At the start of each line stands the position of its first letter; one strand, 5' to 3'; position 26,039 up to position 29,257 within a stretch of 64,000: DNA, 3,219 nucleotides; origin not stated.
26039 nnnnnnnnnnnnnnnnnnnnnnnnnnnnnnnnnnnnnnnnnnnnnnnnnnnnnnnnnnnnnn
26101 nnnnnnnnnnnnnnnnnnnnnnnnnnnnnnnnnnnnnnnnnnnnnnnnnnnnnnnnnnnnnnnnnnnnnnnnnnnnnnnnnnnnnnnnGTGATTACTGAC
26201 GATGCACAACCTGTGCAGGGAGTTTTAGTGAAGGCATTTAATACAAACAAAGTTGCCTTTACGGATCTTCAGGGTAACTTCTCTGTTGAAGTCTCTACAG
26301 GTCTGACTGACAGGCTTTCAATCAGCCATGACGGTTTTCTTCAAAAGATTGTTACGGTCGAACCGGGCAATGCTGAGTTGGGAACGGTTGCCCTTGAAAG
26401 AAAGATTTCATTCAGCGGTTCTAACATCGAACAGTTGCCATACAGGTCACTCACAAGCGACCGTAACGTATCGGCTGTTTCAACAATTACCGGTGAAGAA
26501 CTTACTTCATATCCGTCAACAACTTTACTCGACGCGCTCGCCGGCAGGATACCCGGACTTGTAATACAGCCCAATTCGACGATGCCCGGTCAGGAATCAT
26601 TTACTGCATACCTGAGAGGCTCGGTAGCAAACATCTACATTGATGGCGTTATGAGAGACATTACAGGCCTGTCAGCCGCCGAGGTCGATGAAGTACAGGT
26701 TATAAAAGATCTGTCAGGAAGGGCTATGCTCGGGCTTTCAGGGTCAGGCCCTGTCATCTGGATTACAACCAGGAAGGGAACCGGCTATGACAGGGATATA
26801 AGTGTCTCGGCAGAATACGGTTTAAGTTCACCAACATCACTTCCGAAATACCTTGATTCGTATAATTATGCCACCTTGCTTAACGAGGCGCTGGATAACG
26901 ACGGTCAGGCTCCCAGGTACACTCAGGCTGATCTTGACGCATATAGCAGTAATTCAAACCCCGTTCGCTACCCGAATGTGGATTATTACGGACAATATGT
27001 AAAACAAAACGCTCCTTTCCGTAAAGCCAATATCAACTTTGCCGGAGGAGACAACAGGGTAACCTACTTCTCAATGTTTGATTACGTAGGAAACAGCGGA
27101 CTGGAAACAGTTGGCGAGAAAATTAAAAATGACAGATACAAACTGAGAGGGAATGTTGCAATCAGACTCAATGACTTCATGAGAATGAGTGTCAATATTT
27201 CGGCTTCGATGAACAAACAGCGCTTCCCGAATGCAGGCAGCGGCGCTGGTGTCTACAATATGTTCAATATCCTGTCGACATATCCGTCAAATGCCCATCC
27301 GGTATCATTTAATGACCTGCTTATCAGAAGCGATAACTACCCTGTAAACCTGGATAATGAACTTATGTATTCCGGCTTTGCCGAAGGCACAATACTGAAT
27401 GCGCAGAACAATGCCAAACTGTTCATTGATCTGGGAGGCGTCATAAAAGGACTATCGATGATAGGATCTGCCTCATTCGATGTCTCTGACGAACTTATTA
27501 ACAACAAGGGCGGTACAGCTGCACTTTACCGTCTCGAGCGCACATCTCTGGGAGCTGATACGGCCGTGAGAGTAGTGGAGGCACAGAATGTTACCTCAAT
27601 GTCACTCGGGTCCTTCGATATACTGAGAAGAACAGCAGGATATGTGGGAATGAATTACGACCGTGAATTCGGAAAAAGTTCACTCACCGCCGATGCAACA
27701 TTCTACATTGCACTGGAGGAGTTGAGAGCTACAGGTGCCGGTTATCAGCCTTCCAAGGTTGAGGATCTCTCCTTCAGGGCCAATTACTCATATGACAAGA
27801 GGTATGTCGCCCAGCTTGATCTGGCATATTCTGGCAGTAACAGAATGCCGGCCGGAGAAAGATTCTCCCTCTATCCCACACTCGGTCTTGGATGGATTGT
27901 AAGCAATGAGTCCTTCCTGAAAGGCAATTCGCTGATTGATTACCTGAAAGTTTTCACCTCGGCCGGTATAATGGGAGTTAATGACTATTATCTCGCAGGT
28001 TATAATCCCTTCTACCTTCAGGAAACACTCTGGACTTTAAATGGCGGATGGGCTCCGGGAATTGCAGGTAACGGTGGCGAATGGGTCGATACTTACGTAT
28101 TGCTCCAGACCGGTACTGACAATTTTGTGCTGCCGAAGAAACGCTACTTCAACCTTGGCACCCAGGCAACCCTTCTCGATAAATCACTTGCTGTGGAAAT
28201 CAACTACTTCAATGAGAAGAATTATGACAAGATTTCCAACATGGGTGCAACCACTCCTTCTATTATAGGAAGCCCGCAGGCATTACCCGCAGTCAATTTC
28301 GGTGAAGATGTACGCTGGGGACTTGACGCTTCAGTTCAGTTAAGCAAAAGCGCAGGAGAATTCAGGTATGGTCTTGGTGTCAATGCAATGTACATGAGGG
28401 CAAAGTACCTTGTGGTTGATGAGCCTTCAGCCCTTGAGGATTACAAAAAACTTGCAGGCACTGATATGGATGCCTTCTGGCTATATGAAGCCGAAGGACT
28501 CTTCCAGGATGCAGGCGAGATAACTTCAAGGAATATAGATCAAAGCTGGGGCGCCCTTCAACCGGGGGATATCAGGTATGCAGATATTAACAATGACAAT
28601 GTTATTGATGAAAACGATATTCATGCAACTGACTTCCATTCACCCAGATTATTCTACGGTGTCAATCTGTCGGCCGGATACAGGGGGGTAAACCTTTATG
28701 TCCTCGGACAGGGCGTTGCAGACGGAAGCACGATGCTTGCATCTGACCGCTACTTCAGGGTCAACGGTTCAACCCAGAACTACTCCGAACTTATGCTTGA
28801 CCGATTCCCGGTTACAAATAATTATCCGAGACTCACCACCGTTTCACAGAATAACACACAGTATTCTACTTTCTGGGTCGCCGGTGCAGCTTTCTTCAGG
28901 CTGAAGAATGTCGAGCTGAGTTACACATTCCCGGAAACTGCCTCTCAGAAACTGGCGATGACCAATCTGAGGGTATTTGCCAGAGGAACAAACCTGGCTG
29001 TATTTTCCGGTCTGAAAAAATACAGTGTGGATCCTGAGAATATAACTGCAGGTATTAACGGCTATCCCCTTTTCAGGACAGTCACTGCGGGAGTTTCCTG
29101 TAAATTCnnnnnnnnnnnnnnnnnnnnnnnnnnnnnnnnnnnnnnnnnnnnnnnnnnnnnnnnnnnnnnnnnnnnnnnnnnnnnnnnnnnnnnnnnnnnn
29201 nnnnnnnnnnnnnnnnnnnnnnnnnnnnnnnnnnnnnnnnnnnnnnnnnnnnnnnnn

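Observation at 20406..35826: One ~150-aa discoidin-like module recurs in four different protein contexts within the PUL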

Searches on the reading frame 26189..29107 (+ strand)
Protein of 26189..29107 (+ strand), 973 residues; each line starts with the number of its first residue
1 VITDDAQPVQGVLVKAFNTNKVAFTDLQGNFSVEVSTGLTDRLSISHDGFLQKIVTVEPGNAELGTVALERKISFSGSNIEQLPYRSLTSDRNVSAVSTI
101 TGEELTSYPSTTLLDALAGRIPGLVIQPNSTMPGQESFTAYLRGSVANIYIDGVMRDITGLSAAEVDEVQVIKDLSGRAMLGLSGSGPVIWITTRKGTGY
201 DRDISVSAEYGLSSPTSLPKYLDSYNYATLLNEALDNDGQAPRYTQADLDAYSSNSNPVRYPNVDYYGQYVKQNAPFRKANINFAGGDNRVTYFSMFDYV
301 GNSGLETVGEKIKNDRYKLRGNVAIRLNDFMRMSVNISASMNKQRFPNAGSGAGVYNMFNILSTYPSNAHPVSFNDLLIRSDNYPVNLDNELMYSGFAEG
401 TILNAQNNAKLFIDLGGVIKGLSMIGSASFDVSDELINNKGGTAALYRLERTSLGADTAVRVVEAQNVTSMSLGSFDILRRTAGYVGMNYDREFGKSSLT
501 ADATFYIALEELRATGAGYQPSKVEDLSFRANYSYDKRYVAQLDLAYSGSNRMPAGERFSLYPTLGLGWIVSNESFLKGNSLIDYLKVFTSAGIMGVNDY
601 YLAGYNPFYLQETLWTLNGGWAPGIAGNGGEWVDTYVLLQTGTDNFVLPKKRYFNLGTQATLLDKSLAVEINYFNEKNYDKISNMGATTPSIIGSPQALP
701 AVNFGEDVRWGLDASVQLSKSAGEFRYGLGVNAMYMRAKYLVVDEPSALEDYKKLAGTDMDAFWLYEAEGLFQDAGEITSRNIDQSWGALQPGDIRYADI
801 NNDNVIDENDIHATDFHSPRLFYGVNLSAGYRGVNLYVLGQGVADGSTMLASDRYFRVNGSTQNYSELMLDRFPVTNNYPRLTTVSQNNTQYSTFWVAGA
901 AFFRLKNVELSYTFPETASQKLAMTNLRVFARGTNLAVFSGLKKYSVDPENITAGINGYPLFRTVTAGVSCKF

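Call 10: search_protein_families(library=pfam, proteins=[window:26189-29107:+], max_evalue=0.001)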
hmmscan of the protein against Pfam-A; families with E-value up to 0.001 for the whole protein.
window:26189-29107:+ (973 aa): 3 families
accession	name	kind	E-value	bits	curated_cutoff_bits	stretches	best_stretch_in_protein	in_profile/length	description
PF07715.20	Plug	-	5.2e-08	33.8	23.9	1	95-176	7-95/107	TonB-dependent Receptor Plug Domain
PF13620.12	CarboxypepD_reg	-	2.9e-05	24.8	32.3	1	4-69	8-81/82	Carboxypeptidase regulatory-like domain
PF13715.12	CarbopepD_reg_2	-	0.00055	20.3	32.2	0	4-63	7-68/88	CarboxypepD_reg-like domain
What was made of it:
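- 26189..29110 (+): SusC-2, the TonB-dependent transporter paired with SusD-2. Pfam Plug and CarboxypepD_reg domains (call 10).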
